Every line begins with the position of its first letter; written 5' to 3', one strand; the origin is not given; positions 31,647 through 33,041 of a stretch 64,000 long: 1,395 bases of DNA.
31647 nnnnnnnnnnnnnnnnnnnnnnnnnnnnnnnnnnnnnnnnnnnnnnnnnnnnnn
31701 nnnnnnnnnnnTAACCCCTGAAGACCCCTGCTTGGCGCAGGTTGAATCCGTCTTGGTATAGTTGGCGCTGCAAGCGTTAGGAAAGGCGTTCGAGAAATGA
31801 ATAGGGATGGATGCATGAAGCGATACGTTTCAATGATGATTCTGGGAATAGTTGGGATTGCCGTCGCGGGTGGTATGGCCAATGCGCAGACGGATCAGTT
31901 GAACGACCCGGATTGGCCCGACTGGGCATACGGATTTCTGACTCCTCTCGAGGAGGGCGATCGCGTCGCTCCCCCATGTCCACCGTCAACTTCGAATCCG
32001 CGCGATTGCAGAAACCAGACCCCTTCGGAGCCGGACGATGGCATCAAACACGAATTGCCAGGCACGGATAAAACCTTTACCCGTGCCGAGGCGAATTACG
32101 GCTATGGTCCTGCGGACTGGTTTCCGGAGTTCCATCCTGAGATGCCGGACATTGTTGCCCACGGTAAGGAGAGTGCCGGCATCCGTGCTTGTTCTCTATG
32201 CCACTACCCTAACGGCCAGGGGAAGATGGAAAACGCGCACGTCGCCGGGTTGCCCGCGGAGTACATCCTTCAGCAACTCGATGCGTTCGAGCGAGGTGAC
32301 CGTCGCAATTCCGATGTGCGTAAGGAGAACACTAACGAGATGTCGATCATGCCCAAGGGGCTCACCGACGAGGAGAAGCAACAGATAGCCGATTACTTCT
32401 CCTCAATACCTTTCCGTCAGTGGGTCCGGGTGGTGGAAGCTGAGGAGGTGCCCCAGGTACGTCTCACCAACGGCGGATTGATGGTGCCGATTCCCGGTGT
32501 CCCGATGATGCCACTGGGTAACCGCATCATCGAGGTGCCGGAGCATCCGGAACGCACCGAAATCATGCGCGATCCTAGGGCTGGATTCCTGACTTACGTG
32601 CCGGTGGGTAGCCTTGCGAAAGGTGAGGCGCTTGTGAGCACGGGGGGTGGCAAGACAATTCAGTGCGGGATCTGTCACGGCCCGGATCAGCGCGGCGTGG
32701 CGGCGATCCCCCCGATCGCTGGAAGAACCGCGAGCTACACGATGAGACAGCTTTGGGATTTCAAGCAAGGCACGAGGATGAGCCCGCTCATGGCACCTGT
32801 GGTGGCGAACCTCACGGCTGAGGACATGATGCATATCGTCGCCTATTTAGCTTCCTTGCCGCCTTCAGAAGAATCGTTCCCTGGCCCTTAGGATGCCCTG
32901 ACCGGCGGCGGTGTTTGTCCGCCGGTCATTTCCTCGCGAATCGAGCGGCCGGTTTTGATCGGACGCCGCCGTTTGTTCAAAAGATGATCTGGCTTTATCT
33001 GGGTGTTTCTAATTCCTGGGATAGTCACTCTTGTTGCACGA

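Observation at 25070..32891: Seven-gene all-exported cluster bracketed by two His-His paralogues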

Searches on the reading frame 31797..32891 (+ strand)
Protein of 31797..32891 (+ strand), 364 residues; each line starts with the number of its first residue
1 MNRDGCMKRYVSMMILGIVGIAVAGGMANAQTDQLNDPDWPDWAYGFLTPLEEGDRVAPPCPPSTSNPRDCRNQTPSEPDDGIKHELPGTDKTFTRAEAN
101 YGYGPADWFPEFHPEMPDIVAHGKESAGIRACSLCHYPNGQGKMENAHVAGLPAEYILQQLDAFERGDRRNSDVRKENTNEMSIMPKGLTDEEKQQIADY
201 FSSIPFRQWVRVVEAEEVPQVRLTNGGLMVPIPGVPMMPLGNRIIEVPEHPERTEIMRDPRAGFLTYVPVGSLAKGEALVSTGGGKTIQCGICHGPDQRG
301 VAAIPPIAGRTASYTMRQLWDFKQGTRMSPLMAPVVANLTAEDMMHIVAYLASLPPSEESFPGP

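Call 3: search_protein_families(library=pfam, proteins=[window:31797-32891:+], max_evalue=0.01)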
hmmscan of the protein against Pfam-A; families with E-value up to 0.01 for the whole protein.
window:31797-32891:+ (364 aa): 2 families
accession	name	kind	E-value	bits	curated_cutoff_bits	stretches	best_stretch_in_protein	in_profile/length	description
PF00034.26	Cytochrom_C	-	7.2e-14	53.3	21.3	2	121-203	2-88/90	Cytochrome c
PF13442.11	Cytochrome_CBB3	-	1.7e-09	38.3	27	1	289-351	13-68/68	Cytochrome C oxidase, cbb3-type, subunit III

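Call 21: search_protein_families(library=ncbifam, proteins=[window:31797-32891:+], max_evalue=0.001)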
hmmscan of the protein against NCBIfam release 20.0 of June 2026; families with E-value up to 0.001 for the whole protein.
window:31797-32891:+ (364 aa): 1 family
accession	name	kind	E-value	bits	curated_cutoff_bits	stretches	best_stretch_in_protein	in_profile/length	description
NF049874.1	PdsA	exception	1e-06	28.8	330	1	121-208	17-109/198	periplasmic diheme shuttle PdsA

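Call 38: search_solved_structures(query=window:31815-32891:+, max_evalue=0.01)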
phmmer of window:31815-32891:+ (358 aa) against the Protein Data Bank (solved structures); distinct sequences matched with E-value up to 0.01: 11.
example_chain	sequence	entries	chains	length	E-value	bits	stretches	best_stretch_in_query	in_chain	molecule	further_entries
6q2u_A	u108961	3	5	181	6.7e-18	68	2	275-349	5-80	Cytochrome c4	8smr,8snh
1h1o_A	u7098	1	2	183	9.8e-13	51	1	270-348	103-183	CYTOCHROME C-552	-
1etp_A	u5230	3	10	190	1.7e-12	50.2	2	268-347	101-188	CYTOCHROME C4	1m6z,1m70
5lo9_A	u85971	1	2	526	8.7e-12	47.9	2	268-350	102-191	Cytochrome C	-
8uf3_A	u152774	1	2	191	1.1e-10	44.3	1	282-354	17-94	Cytochrome C4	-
4o1w_A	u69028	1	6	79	4e-10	42.4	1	275-348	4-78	Cytochrome c552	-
8yts_A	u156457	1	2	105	1e-06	31.3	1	274-345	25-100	Cytochrome C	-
1cno_A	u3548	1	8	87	0.00019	23.8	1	275-350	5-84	CYTOCHROME C552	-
2zzs_A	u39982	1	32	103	0.0011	21.3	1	269-348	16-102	Cytochrome c554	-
5n1t_B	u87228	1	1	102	0.0034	19.7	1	282-346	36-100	Cytochrome C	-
8snh_G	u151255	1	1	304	0.009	18.2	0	261-303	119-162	Cbb3-type cytochrome c oxidase subunit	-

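Call 54: find_homologous_proteins(query=window:31815-32891:+)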
Query window:31815-32891:+ (358 aa): 3110 proteins with E <= 0.001 among 5894 candidates; the best 120 are listed.
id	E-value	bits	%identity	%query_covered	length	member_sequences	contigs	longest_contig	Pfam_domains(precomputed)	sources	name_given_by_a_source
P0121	1.9e-245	832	99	100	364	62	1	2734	PF13442.12,PF00034.27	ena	-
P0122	1.1e-216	737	87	100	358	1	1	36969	PF13442.12,PF00034.27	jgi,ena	-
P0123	2.0e-211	720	85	100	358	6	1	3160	PF13442.12,PF00034.27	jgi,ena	-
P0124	2.8e-210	716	60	89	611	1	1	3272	PF03150.20,PF13442.12,PF00034.27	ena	-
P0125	3.8e-200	683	82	100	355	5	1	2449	PF13442.12,PF00034.27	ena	-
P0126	1.5e-198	677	80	100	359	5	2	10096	PF13442.12,PF00034.27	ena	-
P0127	1.1e-197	674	81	99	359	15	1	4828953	PF13442.12,PF00034.27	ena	-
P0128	1.6e-180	618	75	99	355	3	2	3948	PF13442.12,PF00034.27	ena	-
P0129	2.5e-179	614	76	98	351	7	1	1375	PF13442.12,PF00034.27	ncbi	-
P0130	1.8e-178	611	75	98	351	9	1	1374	PF13442.12,PF00034.27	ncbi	-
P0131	8.5e-177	606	74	98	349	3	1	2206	PF13442.12,PF00034.27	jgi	-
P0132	3.0e-174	597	75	98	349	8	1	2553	PF13442.12,PF00034.27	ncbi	-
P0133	3.2e-172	591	73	98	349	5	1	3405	PF13442.12,PF00034.27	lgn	-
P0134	4.0e-172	590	73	98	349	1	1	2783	PF13442.12,PF00034.27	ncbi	-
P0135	9.1e-172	589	74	98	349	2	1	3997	PF13442.12,PF00034.27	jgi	jgi:cytochrome c553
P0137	1.0e-168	579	71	98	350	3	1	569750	PF13442.12,PF00034.27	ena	-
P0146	3.1e-158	545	68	98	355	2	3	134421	PF13442.12,PF00034.27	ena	-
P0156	6.4e-156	537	67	98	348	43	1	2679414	PF13442.12,PF00034.27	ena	-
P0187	4.2e-146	505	64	94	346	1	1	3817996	PF13442.12,PF00034.27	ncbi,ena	-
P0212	4.6e-140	485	65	89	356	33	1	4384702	PF13442.12,PF00034.27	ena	-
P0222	3.9e-138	479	62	97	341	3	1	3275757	PF13442.12,PF00034.27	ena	-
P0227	2.1e-137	476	60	97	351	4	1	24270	PF13442.12,PF00034.27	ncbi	ncbi:MAG TPA: c-type cytochrome [Vicinamibacterales bacterium]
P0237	2.3e-135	469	60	97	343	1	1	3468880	PF13442.12,PF00034.27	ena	-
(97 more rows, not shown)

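Call 55: find_encoding_contigs(protein=P0127, flank=8000, max_places=1)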
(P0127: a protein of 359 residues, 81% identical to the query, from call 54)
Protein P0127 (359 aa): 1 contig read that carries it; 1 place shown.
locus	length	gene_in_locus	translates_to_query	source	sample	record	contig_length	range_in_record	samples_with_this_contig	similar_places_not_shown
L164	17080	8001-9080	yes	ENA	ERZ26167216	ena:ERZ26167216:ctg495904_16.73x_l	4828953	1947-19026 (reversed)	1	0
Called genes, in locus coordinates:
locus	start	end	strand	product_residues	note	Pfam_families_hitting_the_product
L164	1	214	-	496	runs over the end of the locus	PF01436:NHL (faint)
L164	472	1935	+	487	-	PF03972:MmgE_PrpD_N, PF19305:MmgE_PrpD_C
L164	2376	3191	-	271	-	PF05116:S6PP, PF08282:Hydrolase_3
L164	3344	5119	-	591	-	-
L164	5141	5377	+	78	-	-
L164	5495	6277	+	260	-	PF13489:Methyltransf_23, PF13847:Methyltransf_31 (faint), PF08241:Methyltransf_11, PF08242:Methyltransf_12, PF13649:Methyltransf_25 (weak)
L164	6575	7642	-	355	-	-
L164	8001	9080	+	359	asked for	PF00034:Cytochrom_C (weak), PF13442:Cytochrome_CBB3 (faint)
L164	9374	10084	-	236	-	PF01066:CDP-OH_P_transf (weak)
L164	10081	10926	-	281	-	PF05891:Methyltransf_PK, PF13489:Methyltransf_23, PF00398:RrnaAD, PF05401:NodS (weak), PF08241:Methyltransf_11, PF08242:Methyltransf_12, PF13649:Methyltransf_25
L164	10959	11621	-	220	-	PF12804:NTP_transf_3 (weak)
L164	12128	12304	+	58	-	-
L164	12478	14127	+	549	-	PF00890:FAD_binding_2, PF01266:DAO, PF03486:HI0933_like (faint), PF12831:FAD_oxidored (faint)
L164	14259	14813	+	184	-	PF17762:HTH_ParB (faint)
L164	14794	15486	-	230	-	PF12836:HHH_3 (faint)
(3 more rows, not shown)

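Call 56: find_encoding_contigs(protein=P0156, flank=8000, max_places=1)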
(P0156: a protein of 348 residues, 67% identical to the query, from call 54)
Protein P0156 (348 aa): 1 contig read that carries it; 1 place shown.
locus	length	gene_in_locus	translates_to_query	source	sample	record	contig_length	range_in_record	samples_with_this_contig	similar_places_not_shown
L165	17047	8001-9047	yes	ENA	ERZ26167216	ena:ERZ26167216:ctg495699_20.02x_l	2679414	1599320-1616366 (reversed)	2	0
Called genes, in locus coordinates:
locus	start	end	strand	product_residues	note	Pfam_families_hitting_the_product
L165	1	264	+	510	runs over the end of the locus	PF00732:GMC_oxred_N, PF05199:GMC_oxred_C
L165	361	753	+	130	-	PF19649:DUF6152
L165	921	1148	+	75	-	PF04014:MazE_antitoxin (weak)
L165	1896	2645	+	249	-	-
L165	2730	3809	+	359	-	PF19649:DUF6152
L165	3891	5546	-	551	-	PF00884:Sulfatase, PF16347:SGSH_C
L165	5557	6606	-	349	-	PF19649:DUF6152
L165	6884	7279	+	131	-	PF19649:DUF6152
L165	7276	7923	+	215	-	-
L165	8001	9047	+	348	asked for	PF00034:Cytochrom_C (weak), PF13442:Cytochrome_CBB3 (faint)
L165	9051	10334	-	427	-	PF00266:Aminotran_5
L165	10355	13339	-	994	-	PF07715:Plug (weak), PF00593:TonB_dep_Rec_b-barrel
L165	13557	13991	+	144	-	PF07452:CHRD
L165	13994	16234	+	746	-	PF13570:Beta-prop_ACSF4 (faint), PF13442:Cytochrome_CBB3 (faint), PF01011:PQQ, PF13360:PQQ_2, PF01011:PQQ, PF13360:PQQ_2 (weak)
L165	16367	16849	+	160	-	PF13924:Lipocalin_5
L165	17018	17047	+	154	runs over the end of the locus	PF09722:Xre_MbcA_ParS_C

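Call 57: find_encoding_contigs(protein=P0187, flank=8000, max_places=1)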
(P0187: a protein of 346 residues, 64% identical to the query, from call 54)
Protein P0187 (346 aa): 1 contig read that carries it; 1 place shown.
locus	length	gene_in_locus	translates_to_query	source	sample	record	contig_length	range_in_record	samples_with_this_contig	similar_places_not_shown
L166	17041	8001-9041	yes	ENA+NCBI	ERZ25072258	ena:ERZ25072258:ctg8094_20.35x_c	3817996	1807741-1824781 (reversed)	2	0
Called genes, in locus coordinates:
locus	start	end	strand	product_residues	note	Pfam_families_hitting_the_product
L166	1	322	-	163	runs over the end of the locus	PF08282:Hydrolase_3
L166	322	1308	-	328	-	PF01380:SIS, PF00571:CBS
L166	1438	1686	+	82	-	PF01722:BolA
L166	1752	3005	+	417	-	PF00275:EPSP_synthase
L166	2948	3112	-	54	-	-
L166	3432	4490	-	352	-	PF00089:Trypsin, PF00595:PDZ (faint), PF10459:Peptidase_S46 (faint), PF13365:Trypsin_2, PF13180:PDZ_2, PF17820:PDZ_6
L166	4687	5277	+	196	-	PF10399:UCR_Fe-S_N, PF00355:Rieske (weak)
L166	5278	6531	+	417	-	PF00033:Cytochrome_B, PF13631:Cytochrom_B_N_2, PF00032:Cytochrom_B_C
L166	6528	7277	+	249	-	PF02167:Cytochrom_C1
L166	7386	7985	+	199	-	PF02798:GST_N, PF13417:GST_N_3, PF13409:GST_N_2, PF00043:GST_C (weak), PF13410:GST_C_2 (weak)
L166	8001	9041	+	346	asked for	PF00034:Cytochrom_C (faint), PF13442:Cytochrome_CBB3 (faint)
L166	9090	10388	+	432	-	PF01436:NHL (faint)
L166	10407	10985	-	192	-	PF13580:SIS_2, PF01380:SIS (weak)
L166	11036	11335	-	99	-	PF02021:UPF0102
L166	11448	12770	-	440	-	PF04348:LppC, PF13458:Peripla_BP_6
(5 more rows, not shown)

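Call 58: find_encoding_contigs(protein=P0227, flank=8000, max_places=1)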
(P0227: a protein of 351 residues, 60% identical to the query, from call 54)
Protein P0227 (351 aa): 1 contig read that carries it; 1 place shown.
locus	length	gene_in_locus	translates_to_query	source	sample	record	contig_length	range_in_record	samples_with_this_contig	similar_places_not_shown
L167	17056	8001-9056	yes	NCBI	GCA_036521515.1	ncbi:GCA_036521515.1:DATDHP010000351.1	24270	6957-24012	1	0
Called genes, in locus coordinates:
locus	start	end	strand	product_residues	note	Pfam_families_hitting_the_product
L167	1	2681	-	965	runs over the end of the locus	PF13620:CarboxypepD_reg, PF13715:CarbopepD_reg_2 (weak), PF22904:NOMO1-like_2nd (faint), PF25183:OMP_b-brl_4, PF00593:TonB_dep_Rec_b-barrel (weak), PF25183:OMP_b-brl_4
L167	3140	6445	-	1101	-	PF01564:Spermine_synth, PF14559:TPR_19 (faint), PF07719:TPR_2 (faint), PF13431:TPR_17 (faint)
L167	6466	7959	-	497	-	PF00753:Lactamase_B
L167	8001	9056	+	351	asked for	PF00034:Cytochrom_C, PF13442:Cytochrome_CBB3 (faint)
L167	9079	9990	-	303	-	PF00753:Lactamase_B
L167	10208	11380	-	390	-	PF22701:Mala_s_1-like (weak), PF08450:SGL (faint), PF01436:NHL (weak), PF17170:DUF5128 (weak)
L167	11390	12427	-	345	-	PF17170:DUF5128 (faint), PF01436:NHL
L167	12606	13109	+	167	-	PF20349:DUF6644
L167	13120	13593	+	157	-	PF20349:DUF6644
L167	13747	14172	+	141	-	PF19649:DUF6152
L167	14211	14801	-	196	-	-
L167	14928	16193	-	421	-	PF07690:MFS_1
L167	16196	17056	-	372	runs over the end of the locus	?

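Call 74: search_protein_families(library=pfam, proteins=[L167:12606-13109:+, L167:13120-13593:+, L165:7276-7923:+, L165:1896-2645:+], max_evalue=1)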
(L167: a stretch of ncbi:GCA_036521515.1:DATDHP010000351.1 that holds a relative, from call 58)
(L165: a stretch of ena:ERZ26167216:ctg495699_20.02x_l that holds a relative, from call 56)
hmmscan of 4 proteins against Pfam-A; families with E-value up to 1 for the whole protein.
L167:12606-13109:+ (167 aa): 2 families
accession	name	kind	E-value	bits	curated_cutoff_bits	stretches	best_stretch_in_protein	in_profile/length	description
PF20349.3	DUF6644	-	1e-09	39.1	27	1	35-163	29-154/155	Family of unknown function (DUF6644)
PF09980.14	DUF2214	-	0.15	12.4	34.1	1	34-128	8-103/147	Predicted membrane protein (DUF2214)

L167:13120-13593:+ (157 aa): 3 families
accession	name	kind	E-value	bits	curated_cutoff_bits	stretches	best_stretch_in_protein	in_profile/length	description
PF20349.3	DUF6644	-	1.2e-20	74.7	27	1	5-156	1-154/155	Family of unknown function (DUF6644)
PF09980.14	DUF2214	-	3.6e-05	24.2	34.1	1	28-113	5-91/147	Predicted membrane protein (DUF2214)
PF15879.10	MWFE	-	0.4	11.5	27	1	71-96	5-30/55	NADH-ubiquinone oxidoreductase MWFE subunit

L165:7276-7923:+ (215 aa): 0 families

L165:1896-2645:+ (249 aa): 0 families

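Call 77: find_encoding_contigs(protein=P0137, flank=6000, max_places=1)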
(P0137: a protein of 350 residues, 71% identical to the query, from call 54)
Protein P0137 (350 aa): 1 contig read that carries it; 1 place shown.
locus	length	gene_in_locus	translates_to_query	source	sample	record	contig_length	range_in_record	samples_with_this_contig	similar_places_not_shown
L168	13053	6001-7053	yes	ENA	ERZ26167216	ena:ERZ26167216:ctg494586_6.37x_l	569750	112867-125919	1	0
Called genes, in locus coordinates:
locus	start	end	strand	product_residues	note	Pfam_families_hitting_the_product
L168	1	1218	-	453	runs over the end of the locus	PF13625:Helicase_C_3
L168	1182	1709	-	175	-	-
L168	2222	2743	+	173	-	PF06414:Zeta_toxin, PF13671:AAA_33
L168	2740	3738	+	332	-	PF18863:AbiJ_NTD4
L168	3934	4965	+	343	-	PF17170:DUF5128 (faint), PF01436:NHL (weak)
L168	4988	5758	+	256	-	PF13531:SBP_bac_11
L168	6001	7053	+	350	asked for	PF00034:Cytochrom_C (faint), PF13442:Cytochrome_CBB3 (weak)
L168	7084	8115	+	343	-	PF19649:DUF6152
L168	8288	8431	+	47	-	-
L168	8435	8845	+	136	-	PF01436:NHL (faint), PF08450:SGL (faint)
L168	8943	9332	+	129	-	PF19649:DUF6152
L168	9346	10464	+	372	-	PF03928:HbpS-like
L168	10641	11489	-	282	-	-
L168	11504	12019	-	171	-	PF13577:SnoaL_4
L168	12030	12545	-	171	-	PF13577:SnoaL_4, PF12680:SnoaL_2 (weak)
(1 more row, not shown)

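Call 78: find_encoding_contigs(protein=P0212, flank=6000, max_places=1)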
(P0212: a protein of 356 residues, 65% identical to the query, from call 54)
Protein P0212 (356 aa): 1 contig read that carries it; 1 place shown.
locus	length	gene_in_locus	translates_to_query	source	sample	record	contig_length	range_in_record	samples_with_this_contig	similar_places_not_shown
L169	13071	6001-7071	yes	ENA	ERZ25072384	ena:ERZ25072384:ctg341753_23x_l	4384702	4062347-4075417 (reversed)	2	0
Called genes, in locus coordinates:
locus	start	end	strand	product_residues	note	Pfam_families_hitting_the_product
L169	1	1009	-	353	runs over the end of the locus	PF00089:Trypsin, PF10459:Peptidase_S46 (faint), PF13365:Trypsin_2, PF13180:PDZ_2 (weak), PF17820:PDZ_6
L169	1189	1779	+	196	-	PF10399:UCR_Fe-S_N, PF00355:Rieske (weak)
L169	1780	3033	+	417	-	PF00033:Cytochrome_B, PF13631:Cytochrom_B_N_2, PF00032:Cytochrom_B_C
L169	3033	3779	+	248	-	PF02167:Cytochrom_C1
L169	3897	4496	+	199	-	PF02798:GST_N, PF13417:GST_N_3, PF13409:GST_N_2, PF00043:GST_C (weak)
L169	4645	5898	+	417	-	PF00174:Oxidored_molyb, PF03404:Mo-co_dimer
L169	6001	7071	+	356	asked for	PF00034:Cytochrom_C (faint), PF13442:Cytochrome_CBB3 (faint)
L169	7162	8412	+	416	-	PF01436:NHL (faint)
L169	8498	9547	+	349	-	PF19649:DUF6152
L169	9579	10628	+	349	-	PF19649:DUF6152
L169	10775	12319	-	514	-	PF03972:MmgE_PrpD_N, PF19305:MmgE_PrpD_C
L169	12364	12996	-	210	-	PF13580:SIS_2, PF01380:SIS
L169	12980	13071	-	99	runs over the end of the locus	PF02021:UPF0102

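Call 79: find_encoding_contigs(protein=P0146, flank=6000, max_places=1)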
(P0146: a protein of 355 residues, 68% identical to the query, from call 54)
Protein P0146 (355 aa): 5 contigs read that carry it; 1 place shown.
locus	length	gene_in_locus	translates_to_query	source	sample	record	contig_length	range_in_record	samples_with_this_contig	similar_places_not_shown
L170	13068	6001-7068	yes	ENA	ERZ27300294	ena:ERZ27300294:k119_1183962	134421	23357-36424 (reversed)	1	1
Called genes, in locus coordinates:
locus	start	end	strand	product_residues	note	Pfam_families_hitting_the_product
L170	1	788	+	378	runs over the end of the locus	PF19649:DUF6152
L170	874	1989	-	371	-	PF03480:DctP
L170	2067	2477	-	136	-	PF19649:DUF6152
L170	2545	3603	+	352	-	PF04199:Cyclase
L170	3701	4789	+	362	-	PF00753:Lactamase_B (weak)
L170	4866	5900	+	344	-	PF19649:DUF6152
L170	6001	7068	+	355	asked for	PF00034:Cytochrom_C (weak), PF13442:Cytochrome_CBB3 (faint)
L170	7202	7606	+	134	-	PF01042:Ribonuc_L-PSP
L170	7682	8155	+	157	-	PF01042:Ribonuc_L-PSP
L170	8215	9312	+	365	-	PF19649:DUF6152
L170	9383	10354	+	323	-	PF00753:Lactamase_B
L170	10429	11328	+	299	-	PF00135:COesterase, PF20434:BD-FAE, PF12146:Hydrolase_4 (faint), PF07859:Abhydrolase_3, PF01738:DLH (faint), PF00326:Peptidase_S9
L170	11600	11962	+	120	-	PF00994:MoCF_biosynth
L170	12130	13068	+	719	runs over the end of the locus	PF07715:Plug, PF00593:TonB_dep_Rec_b-barrel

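Call 92: find_encoding_contigs(protein=P0222, flank=6000, max_places=1)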
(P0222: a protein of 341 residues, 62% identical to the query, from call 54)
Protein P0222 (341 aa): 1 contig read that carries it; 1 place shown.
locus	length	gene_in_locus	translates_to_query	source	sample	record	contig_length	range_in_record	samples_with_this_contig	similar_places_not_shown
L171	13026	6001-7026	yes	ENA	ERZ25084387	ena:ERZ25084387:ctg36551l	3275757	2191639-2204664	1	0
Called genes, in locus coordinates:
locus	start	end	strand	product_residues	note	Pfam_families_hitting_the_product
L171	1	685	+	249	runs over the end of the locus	PF00275:EPSP_synthase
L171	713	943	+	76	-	PF02604:PhdYeFM_antitox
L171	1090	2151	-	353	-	PF00089:Trypsin, PF10459:Peptidase_S46 (faint), PF13365:Trypsin_2, PF13180:PDZ_2, PF17820:PDZ_6 (weak)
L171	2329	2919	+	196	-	PF10399:UCR_Fe-S_N, PF00355:Rieske (weak)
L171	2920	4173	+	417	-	PF00033:Cytochrome_B, PF13631:Cytochrom_B_N_2, PF00032:Cytochrom_B_C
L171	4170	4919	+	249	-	PF02167:Cytochrom_C1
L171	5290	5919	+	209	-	PF02798:GST_N, PF13417:GST_N_3, PF13409:GST_N_2, PF00043:GST_C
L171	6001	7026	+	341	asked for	PF00034:Cytochrom_C (faint), PF13442:Cytochrome_CBB3 (faint)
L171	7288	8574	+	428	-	-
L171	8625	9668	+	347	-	PF19649:DUF6152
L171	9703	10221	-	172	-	PF13580:SIS_2, PF01380:SIS (weak)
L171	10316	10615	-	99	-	PF02021:UPF0102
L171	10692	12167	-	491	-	PF04348:LppC, PF13458:Peripla_BP_6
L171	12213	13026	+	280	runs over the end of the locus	PF00590:TP_methylase, PF23016:RsmI_C (weak)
